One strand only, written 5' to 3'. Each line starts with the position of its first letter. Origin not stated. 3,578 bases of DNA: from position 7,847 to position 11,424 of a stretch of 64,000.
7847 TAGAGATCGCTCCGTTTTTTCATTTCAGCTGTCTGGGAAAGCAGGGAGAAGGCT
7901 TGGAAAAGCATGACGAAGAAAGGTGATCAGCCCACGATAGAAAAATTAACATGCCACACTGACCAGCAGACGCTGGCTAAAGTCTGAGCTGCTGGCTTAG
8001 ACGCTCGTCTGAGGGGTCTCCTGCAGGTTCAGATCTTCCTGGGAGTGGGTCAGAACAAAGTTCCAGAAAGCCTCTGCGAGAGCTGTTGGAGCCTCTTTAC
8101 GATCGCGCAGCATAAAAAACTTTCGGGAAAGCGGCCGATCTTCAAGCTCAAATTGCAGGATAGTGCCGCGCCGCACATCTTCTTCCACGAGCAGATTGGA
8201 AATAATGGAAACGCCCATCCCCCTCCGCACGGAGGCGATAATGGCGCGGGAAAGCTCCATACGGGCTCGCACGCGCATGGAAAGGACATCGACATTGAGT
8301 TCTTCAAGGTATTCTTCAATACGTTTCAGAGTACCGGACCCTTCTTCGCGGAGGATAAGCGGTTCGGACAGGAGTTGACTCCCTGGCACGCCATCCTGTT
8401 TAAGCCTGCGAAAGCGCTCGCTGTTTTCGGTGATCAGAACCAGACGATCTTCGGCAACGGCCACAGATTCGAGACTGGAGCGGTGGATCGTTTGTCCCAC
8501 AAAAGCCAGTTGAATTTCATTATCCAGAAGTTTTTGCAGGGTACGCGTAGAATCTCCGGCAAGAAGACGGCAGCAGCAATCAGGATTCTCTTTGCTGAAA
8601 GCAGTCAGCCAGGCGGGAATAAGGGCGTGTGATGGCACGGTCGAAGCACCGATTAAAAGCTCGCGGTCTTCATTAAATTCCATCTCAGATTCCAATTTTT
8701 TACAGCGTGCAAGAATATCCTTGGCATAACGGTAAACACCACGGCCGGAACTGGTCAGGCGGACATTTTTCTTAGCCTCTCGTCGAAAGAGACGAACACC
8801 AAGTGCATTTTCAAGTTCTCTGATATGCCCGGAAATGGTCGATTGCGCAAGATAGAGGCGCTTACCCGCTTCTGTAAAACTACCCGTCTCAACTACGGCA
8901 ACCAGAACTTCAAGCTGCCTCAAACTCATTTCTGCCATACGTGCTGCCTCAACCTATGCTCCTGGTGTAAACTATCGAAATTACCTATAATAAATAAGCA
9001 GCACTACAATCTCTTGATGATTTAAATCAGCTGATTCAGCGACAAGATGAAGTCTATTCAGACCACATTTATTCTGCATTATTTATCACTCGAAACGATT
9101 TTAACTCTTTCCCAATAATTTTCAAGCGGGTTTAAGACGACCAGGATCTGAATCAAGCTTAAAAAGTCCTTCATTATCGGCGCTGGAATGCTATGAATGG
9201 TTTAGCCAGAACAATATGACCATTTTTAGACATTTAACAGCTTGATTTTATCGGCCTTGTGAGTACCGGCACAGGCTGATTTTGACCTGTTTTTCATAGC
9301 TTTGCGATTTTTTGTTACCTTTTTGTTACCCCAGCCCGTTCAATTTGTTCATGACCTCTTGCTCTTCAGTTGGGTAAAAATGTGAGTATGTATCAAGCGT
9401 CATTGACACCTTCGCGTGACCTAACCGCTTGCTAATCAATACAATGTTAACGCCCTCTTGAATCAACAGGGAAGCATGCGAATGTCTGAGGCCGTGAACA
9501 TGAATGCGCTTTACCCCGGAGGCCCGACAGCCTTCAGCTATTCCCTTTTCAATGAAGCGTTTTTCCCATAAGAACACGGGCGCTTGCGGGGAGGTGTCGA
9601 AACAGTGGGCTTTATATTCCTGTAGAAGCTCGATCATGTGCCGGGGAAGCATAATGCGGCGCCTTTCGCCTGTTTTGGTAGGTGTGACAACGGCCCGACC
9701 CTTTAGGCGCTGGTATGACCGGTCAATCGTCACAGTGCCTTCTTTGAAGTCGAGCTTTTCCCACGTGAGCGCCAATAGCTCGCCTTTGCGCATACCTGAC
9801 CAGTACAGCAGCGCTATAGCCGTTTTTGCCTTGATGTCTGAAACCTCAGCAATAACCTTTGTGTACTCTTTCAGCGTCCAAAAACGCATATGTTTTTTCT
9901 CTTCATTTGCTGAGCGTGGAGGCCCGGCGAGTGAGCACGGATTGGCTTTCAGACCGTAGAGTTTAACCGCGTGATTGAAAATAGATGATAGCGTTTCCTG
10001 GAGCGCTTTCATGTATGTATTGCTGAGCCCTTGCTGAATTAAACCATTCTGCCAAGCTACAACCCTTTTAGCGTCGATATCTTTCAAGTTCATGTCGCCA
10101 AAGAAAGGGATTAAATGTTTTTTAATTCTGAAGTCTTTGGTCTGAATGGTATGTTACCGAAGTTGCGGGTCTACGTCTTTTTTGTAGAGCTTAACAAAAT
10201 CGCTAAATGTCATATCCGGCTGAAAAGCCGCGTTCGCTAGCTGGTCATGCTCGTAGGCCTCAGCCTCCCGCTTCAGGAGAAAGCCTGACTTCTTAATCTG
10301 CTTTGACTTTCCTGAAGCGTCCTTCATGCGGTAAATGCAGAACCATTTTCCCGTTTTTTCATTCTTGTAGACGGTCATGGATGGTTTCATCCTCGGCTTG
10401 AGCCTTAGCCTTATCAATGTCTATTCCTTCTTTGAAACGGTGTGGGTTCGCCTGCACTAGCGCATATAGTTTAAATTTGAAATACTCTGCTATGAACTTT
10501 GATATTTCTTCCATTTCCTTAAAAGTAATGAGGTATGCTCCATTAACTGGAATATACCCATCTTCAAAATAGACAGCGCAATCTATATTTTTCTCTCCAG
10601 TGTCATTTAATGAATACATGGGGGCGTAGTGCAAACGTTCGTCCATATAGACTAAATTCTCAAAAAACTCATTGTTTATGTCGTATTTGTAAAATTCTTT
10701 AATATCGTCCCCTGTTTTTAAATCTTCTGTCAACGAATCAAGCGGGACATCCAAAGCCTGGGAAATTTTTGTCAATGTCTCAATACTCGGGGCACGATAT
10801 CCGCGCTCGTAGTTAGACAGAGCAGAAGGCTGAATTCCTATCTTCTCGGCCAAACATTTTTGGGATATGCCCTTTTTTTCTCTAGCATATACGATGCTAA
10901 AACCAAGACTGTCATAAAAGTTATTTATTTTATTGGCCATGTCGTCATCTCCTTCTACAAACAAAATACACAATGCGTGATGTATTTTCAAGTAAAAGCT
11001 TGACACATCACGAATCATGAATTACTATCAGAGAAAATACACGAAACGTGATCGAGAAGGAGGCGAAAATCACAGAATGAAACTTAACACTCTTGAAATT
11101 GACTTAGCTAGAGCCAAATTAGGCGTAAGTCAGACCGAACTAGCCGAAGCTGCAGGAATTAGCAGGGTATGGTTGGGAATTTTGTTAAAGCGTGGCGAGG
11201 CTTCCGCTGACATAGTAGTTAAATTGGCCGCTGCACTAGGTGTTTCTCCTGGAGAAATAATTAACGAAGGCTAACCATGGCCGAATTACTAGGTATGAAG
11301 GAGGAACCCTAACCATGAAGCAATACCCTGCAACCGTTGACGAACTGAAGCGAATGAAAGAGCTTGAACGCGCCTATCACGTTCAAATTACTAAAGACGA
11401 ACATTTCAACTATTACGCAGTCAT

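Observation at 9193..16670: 7.5-kb satellite/PICI-like island inserted in the 3' end of a VanZ-like gene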

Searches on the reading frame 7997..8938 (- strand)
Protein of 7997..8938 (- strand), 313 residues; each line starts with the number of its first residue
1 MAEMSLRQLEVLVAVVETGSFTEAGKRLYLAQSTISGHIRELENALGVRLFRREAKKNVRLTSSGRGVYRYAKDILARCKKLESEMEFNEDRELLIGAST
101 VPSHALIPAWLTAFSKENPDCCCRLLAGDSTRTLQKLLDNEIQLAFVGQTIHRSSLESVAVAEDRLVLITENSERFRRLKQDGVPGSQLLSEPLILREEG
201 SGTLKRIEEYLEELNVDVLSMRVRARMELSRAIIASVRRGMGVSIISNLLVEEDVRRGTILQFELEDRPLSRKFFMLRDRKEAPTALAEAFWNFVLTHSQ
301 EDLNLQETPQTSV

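Call 14: find_encoding_contigs(protein=window:7997-8938:-, flank=10000, max_places=10)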
Protein window:7997-8938:- (313 aa): 24 contigs read that carry it; 10 places shown.
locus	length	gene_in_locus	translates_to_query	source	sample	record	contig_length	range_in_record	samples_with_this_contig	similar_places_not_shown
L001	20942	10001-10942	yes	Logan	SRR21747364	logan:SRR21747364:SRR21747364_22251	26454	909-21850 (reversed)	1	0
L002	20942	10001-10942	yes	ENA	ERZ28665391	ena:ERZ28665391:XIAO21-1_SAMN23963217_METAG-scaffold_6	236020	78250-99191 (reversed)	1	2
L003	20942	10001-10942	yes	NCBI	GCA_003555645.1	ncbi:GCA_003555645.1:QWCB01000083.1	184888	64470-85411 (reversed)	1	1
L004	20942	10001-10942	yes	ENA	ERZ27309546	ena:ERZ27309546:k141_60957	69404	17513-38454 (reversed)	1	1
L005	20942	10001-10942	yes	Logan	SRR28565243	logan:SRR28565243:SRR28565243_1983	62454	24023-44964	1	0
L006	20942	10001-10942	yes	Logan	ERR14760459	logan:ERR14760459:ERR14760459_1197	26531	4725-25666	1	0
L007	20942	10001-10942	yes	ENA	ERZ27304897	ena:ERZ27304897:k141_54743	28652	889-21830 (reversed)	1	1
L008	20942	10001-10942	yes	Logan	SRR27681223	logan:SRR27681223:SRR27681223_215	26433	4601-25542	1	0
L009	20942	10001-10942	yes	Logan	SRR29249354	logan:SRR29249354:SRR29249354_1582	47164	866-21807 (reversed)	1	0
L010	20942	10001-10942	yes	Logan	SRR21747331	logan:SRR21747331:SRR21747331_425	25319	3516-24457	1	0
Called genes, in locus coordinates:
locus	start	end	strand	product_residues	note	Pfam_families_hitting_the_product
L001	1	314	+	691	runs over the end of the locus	PF02922:CBM_48, PF22019:GlgB_N (weak), PF00128:Alpha-amylase, PF02806:Alpha-amylase_C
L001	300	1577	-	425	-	PF00155:Aminotran_1_2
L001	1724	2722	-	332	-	PF03186:CobD_Cbib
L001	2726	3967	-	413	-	PF02283:CobU (weak), PF00300:His_Phos_1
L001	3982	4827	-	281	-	PF02654:CobS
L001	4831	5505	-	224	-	PF02283:CobU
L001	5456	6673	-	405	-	PF02277:DBI_PRT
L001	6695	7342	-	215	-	PF13241:NAD_binding_7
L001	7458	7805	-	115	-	PF14131:DUF4298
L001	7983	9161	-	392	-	PF02673:BacA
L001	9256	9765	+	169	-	PF04892:VanZ-LLP1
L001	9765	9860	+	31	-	-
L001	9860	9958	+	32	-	-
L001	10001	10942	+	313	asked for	PF00126:HTH_1, PF03466:LysR_substrate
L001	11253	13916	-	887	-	PF01326:PPDK_N, PF00391:PEP-utilizers, PF02896:PEP-utilizers_C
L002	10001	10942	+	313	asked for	PF00126:HTH_1, PF03466:LysR_substrate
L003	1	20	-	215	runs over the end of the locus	PF13241:NAD_binding_7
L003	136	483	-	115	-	PF14131:DUF4298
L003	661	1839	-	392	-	PF02673:BacA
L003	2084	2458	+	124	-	PF04892:VanZ-LLP1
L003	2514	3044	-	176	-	-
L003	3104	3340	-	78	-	PF13443:HTH_26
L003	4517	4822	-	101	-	-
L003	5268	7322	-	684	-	PF13481:AAA_25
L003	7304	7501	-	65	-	-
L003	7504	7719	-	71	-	-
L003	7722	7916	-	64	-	PF13443:HTH_26, PF01381:HTH_3 (weak)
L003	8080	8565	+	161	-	PF13560:HTH_31 (weak), PF01381:HTH_3 (weak)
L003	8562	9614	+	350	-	PF14657:Arm-DNA-bind_4 (weak), PF14659:Phage_int_SAM_3, PF00589:Phage_integrase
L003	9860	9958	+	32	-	-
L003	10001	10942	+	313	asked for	PF00126:HTH_1, PF03466:LysR_substrate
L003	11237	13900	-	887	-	PF01326:PPDK_N, PF00391:PEP-utilizers, PF02896:PEP-utilizers_C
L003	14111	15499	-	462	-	PF28494:GlyRS_ins_1 (weak), PF00587:tRNA-synt_2b, PF03129:HGTP_anticodon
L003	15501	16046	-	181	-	PF01192:RNA_pol_Rpb6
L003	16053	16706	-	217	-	PF00625:Guanylate_kin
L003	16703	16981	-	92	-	PF04025:RemA-like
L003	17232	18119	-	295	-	PF03755:YicC-like_N, PF08340:YicC-like_C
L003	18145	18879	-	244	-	PF00149:Metallophos, PF12850:Metallophos_2 (weak)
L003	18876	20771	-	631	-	PF01541:GIY-YIG, PF27096:UvrC_M, PF02151:UVR (weak), PF22920:UvrC_RNaseH, PF08459:UvrC_RNaseH_dom, PF12826:HHH_2 (weak), PF14520:HHH_5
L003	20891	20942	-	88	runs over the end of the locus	PF00381:PTS-HPr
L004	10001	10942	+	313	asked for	PF00126:HTH_1, PF03466:LysR_substrate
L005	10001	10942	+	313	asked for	PF00126:HTH_1, PF03466:LysR_substrate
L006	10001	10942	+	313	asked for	PF00126:HTH_1, PF03466:LysR_substrate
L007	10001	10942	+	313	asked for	PF00126:HTH_1, PF03466:LysR_substrate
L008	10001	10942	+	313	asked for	PF00126:HTH_1, PF03466:LysR_substrate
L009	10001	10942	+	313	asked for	PF00126:HTH_1, PF03466:LysR_substrate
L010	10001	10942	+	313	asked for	PF00126:HTH_1, PF03466:LysR_substrate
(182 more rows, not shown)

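Call 88: list_cluster_members(proteins=[window:7997-8938:-, L003:8562-9614:+, P0001, P0080])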
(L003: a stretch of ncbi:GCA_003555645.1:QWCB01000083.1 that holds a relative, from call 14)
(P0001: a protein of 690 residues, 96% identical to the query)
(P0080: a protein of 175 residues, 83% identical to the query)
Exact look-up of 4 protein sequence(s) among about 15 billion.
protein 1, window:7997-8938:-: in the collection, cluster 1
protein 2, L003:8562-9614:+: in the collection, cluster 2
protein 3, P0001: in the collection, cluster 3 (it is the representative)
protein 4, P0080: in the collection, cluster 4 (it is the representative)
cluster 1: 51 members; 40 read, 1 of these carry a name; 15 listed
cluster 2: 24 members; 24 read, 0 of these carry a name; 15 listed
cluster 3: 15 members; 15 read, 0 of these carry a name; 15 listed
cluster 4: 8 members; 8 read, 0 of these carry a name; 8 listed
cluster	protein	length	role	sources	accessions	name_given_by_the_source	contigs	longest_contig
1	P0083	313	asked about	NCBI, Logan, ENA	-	-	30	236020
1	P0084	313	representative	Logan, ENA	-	-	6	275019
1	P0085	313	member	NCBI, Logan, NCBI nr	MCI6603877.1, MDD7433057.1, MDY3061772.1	MAG: LysR family transcriptional regulator [Clostridiales bacterium] | LysR family transcriptional regulator [Clostridiales bacterium]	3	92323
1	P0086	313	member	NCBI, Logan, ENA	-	-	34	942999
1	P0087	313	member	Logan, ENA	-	-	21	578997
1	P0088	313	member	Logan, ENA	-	-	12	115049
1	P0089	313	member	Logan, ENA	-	-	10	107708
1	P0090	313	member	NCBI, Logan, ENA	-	-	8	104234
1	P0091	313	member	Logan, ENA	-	-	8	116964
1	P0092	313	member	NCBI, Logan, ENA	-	-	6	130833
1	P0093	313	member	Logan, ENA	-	-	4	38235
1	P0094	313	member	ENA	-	-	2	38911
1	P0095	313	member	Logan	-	-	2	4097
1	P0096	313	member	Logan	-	-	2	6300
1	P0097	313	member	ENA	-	-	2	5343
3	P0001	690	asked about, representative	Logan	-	-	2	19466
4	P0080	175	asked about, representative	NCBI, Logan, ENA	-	-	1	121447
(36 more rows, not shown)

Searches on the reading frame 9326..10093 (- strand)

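Call 6: search_protein_families(library=pfam, proteins=[window:9326-10093:-], max_evalue=0.01)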
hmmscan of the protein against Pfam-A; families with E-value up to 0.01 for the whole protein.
window:9326-10093:- (255 aa): 1 family
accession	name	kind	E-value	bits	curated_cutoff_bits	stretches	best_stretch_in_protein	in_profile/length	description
PF00589.27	Phage_integrase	-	4.2e-25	88.9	27.1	1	78-240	9-169/172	Phage integrase family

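Call 11: search_protein_families(library=phrogs, proteins=[window:9326-10093:-], max_evalue=0.01)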
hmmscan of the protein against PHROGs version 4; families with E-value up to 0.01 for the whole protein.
window:9326-10093:- (255 aa): 9 families
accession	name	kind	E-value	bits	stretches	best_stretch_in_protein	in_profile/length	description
phrog_1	-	integration and excision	3.4e-62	212.6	1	1-253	203-449/611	integrase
phrog_216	-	integration and excision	8.9e-33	114.7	1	30-252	17-237/301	integrase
phrog_7685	-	integration and excision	4.2e-15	56.9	1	144-253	128-237/240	integrase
phrog_7269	-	integration and excision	1e-05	26.4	1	198-249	29-79/89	integrase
phrog_35951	-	unknown function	1.1e-05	26.9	1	190-246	14-69/97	-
phrog_7244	-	integration and excision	0.00093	19.5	1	2-113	114-222/263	integrase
phrog_23783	-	integration and excision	0.0023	18.9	1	3-65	102-161/162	integrase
phrog_25190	-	integration and excision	0.0033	18.7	0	190-246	40-96/109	integrase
phrog_23271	-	unknown function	0.0041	18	1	197-236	9-47/67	-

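Call 23: search_protein_families(library=ncbifam, proteins=[window:9326-10093:-], max_evalue=0.01)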
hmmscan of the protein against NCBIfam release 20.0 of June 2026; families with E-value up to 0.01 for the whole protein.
window:9326-10093:- (255 aa): 11 families
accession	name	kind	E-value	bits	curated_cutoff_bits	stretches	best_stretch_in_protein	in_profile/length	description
NF040815.2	recomb_XerA_Arch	equivalog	4.4e-24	85.5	220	1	4-239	36-254/263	site-specific tyrosine recombinase/integron integrase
TIGR02224.1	recomb_XerC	equivalog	3e-17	63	335.15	1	2-239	40-277/295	tyrosine recombinase XerC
TIGR02225.1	recomb_XerD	equivalog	4e-15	55.9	329.6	1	3-249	38-284/290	site-specific tyrosine recombinase XerD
TIGR02249.1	integrase_gron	subfamily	1.2e-14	54.4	265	2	185-252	246-313/315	integron integrase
NF001399.0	PRK00283.1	subfamily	2.6e-13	49.9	279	1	2-248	47-292/300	tyrosine recombinase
NF003462.0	PRK05084.1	equivalog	1.9e-11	43.3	267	1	92-251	200-356/360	tyrosine recombinase XerS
NF011946.0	PRK15417.1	equivalog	2e-08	33.8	435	2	193-247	270-323/337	integron integrase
NF007371.0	PRK09871.1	subfamily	2.9e-08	33.5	222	1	90-233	29-169/198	tyrosine-type DNA invertase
NF002331.0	PRK01287.1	subfamily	4.5e-06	25.9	371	1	72-232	142-306/365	site-specific tyrosine recombinase XerC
NF007370.0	PRK09870.1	subfamily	0.0011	18.7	221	1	95-233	40-174/200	tyrosine-type DNA invertase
NF047926.1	integrase_GmtZ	equivalog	0.0058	14.7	600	1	194-250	425-481/784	gamma-mobile-trio integrase GmtZ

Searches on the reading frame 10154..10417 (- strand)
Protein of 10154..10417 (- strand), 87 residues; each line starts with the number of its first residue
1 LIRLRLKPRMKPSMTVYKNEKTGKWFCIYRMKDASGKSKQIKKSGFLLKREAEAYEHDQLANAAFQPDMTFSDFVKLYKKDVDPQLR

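Call 6: search_protein_families(library=pfam, proteins=[window:10154-10417:-], max_evalue=0.01)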
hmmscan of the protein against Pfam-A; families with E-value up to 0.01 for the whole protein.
window:10154-10417:- (87 aa): 1 family
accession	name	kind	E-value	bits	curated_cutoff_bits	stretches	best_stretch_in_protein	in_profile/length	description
PF14657.12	Arm-DNA-bind_4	-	2.1e-09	37.2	22.3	1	24-62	1-41/47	Arm DNA-binding domain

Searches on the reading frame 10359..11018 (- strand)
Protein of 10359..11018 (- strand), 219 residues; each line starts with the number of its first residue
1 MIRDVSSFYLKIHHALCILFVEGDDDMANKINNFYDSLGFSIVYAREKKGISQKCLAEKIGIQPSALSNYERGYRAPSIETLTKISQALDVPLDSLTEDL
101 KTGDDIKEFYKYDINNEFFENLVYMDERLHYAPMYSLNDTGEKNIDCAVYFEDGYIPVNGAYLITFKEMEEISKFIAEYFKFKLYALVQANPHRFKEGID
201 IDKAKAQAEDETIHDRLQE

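Call 6: search_protein_families(library=pfam, proteins=[window:10359-11018:-], max_evalue=0.01)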
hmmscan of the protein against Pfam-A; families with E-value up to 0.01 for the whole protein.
window:10359-11018:- (219 aa): 4 families
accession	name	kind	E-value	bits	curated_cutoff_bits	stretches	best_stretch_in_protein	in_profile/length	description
PF01381.28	HTH_3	-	8.4e-19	67.8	23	1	44-95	3-54/55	Helix-turn-helix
PF12844.13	HTH_19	-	1e-10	41.8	30.2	1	45-96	7-58/64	Helix-turn-helix domain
PF13560.12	HTH_31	-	4e-07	30.7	27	1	46-94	10-59/64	Helix-turn-helix domain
PF13443.12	HTH_26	-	1.9e-06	28.5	22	1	47-93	7-54/63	Cro/C1-type HTH DNA-binding domain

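Call 11: search_protein_families(library=phrogs, proteins=[window:10359-11018:-], max_evalue=0.01)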
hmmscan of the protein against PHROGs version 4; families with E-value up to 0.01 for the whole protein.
window:10359-11018:- (219 aa): 26 families (the best 25 are shown)
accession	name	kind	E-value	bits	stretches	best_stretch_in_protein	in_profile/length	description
phrog_8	-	transcription regulation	1.2e-17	65.4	1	29-140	68-219/346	transcriptional regulator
phrog_1373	-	transcription regulation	1.5e-14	55.3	1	42-101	68-127/166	transcriptional regulator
phrog_3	-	transcription regulation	9.5e-13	49.7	1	25-106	76-155/430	transcriptional repressor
phrog_4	-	transcription regulation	6.1e-12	46.2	1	38-107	137-198/400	transcriptional repressor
phrog_7241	-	transcription regulation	1.1e-10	42.6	1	46-97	70-121/122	transcriptional regulator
phrog_2439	-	transcription regulation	1.3e-10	41.7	1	41-99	11-69/367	transcriptional regulator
phrog_2967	-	transcription regulation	2.6e-10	41.2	1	42-100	15-73/225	transcriptional regulator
phrog_2328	-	transcription regulation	7.7e-10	39.6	1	43-98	21-76/128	transcriptional repressor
phrog_5823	-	transcription regulation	1.6e-09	38.4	1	37-97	6-67/404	transcriptional regulator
phrog_2104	-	unknown function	1.5e-06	29.4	1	42-92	44-94/103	-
phrog_4583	-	transcription regulation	1.1e-05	26.4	1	37-102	10-75/81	transcriptional repressor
phrog_4031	-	unknown function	3.3e-05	23.6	1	42-96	523-578/626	-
phrog_2339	-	DNA, RNA and nucleotide metabolism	4.3e-05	24.4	1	34-94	22-83/98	HTH DNA binding protein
phrog_3037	-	transcription regulation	4.4e-05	24.4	1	41-96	30-74/189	transcriptional repressor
phrog_638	-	transcription regulation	0.00018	22.4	1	48-92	15-59/145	transcriptional regulator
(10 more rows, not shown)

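Call 22: search_protein_families(library=padloc, proteins=[window:10359-11018:-], max_evalue=0.01)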
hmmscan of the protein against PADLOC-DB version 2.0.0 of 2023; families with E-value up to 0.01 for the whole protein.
window:10359-11018:- (219 aa): 22 families
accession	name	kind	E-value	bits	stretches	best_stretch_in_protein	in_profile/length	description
PDLC02926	HTH_VI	-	6.2e-15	53.2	1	45-102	9-69/92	-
PDLC03949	RmrA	-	1.7e-10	38.3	1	42-98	7-63/363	-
PDLC03947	RmrA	-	4e-10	37.1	1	41-104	15-78/383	-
PDLC03948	RmrA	-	6.1e-10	36.5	1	41-99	12-70/397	-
PDLC04142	capH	-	2.2e-09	36.3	1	33-100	2-69/103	capH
PDLC03952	RmrA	-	2.4e-09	34.5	1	44-99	29-84/395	-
PDLC04775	PDC-M69A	-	3e-09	35.4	1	32-101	2-71/113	-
PDLC03951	RmrA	-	4.2e-09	33.9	1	43-112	14-83/400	-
PDLC03955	RmrA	-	9.6e-09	32.9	1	43-96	26-79/371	-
PDLC03954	RmrA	-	1.3e-08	32.2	1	30-101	6-74/380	-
PDLC03665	Control_protein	-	1.8e-08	32.5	1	46-98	17-70/77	control protein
PDLC03944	RmrA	-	8.1e-08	29.7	1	44-101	13-70/384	-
PDLC03946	RmrA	-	1.1e-06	25.7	1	43-98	8-63/357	-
PDLC04760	PDC-M64C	-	1.4e-06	26.5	1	41-93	30-82/93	-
PDLC03956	RmrA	-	5.8e-06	23.6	1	42-103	13-75/399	-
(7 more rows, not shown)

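Call 23: search_protein_families(library=ncbifam, proteins=[window:10359-11018:-], max_evalue=0.01)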
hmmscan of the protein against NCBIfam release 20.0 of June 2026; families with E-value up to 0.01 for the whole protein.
window:10359-11018:- (219 aa): 15 families
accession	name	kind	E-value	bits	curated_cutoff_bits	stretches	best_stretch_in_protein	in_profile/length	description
NF041951.1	phage_RstR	subfamily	3.2e-14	53.1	80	1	41-104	6-69/108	RstR family transcriptional repressor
NF006015.0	PRK08154.1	subfamily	1.4e-08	34.3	204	1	26-101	19-94/314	anaerobic benzoate catabolism transcriptional regulator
NF047948.1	male_kill_WMK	equivalog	2e-08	34.1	300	1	45-103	13-71/300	WO male-killing family protein Wmk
TIGR00270.2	TIGR00270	equivalog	2.1e-08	34.1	110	1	39-98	77-136/159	multiprotein bridging factor aMBF1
NF046032.1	TransRegSlrRBacil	equivalog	9.5e-08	32.3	250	1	44-97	8-62/149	HTH-type transcriptional regulator SlrR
NF010465.0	PRK13890.1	equivalog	1.1e-07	32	96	1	45-99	13-67/121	conjugal transfer protein TrbA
NF007271.0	PRK09726.1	equivalog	5e-07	29.6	79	1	44-93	19-68/88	type II toxin-antitoxin system antitoxin HipB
NF007408.0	PRK09943.1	equivalog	1.1e-06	28.3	211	1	38-105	8-75/185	HTH-type transcriptional regulator PuuR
NF003162.0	PRK04140.1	equivalog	4.2e-06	26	263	1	44-98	133-187/317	transcriptional regulator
TIGR03070.1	couple_hipB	subfamily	1.5e-05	24.8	71.65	1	37-90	2-55/58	type II toxin-antitoxin system Y4mF family antitoxin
TIGR03830.1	CxxCG_CxxCG_HTH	subfamily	6.5e-05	22.7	61.8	1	41-79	69-107/127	type II TA system antitoxin MqsA family protein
NF052239.1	antitox_spr1629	equivalog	0.00012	21.3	335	1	41-94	6-59/377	spr1629 family repressor/antitoxin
NF041677.1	trans_regClgR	equivalog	0.00042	20.4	170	1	44-99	15-70/113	transcriptional regulator ClgR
NF003158.0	PRK04132.1-3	equivalog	0.0016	15.6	1750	1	32-117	399-482/1437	replication factor C small subunit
NF007257.0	PRK09706.1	subfamily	0.0025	17.6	101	1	38-90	6-58/135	transcriptional repressor DicA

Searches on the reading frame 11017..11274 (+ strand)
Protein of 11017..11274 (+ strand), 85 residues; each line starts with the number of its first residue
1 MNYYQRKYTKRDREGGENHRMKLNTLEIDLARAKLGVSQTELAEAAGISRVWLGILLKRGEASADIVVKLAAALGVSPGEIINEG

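Call 6: search_protein_families(library=pfam, proteins=[window:11017-11274:+], max_evalue=0.01)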
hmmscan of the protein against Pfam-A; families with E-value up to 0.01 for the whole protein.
window:11017-11274:+ (85 aa): 6 families
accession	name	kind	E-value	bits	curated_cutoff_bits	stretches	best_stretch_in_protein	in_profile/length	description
PF01381.28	HTH_3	-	6.9e-09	36.1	23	1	31-81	4-55/55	Helix-turn-helix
PF13443.12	HTH_26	-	5.8e-07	30.1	22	1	33-82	7-58/63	Cro/C1-type HTH DNA-binding domain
PF13560.12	HTH_31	-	2.6e-06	28.1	27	1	31-80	9-60/64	Helix-turn-helix domain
PF07022.19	Phage_CI_repr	-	6.1e-06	26.9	22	1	35-77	10-53/65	Bacteriophage CI repressor helix-turn-helix domain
PF12844.13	HTH_19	-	0.00025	21.3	30.2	1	30-83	6-60/64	Helix-turn-helix domain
PF20432.4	Xre-like-HTH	-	0.0042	17.8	25.8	0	31-50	18-37/63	Antitoxin Xre-like helix-turn-helix domain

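Call 11: search_protein_families(library=phrogs, proteins=[window:11017-11274:+], max_evalue=0.01)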
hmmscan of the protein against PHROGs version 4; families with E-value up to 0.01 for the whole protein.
window:11017-11274:+ (85 aa): 12 families
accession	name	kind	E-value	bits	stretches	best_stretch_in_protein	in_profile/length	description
phrog_4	-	transcription regulation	4.4e-08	33.5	1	17-83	127-193/400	transcriptional repressor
phrog_8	-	transcription regulation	1.6e-07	32.1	1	15-78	67-132/346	transcriptional regulator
phrog_3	-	transcription regulation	1.2e-06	29.6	1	17-83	82-147/430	transcriptional repressor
phrog_7241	-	transcription regulation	3.2e-06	28.2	1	30-82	68-121/122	transcriptional regulator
phrog_4583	-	transcription regulation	5.1e-05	24.2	1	26-84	15-72/81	transcriptional repressor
phrog_2439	-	transcription regulation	0.0001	22.4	1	20-78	4-63/367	transcriptional regulator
phrog_1373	-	transcription regulation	0.00011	23.2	1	26-76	66-117/166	transcriptional regulator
phrog_2328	-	transcription regulation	0.00025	21.8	1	29-78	21-71/128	transcriptional repressor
phrog_2339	-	DNA, RNA and nucleotide metabolism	0.00029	21.8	1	11-76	12-80/98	HTH DNA binding protein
phrog_5823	-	transcription regulation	0.00037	20.7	1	28-80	11-65/404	transcriptional regulator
phrog_9103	-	transcription regulation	0.00041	21.4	1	20-82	5-68/78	transcriptional repressor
phrog_2104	-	unknown function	0.0045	18.2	1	11-50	27-66/103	-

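Call 23: search_protein_families(library=ncbifam, proteins=[window:11017-11274:+], max_evalue=0.01)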
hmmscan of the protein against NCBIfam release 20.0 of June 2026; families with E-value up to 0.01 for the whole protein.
window:11017-11274:+ (85 aa): 4 families
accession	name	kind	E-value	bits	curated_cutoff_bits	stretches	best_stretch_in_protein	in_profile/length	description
TIGR02607.1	antidote_HigA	equivalog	4.5e-05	23.2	47.7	1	34-79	18-64/81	HigA family addiction module antitoxin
TIGR03070.1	couple_hipB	subfamily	0.00016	21.6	71.65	1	30-75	9-55/58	type II toxin-antitoxin system Y4mF family antitoxin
NF006015.0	PRK08154.1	subfamily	0.00032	19.9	204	1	27-84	34-92/314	anaerobic benzoate catabolism transcriptional regulator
NF041951.1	phage_RstR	subfamily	0.00058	20.1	80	1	28-83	7-63/108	RstR family transcriptional repressor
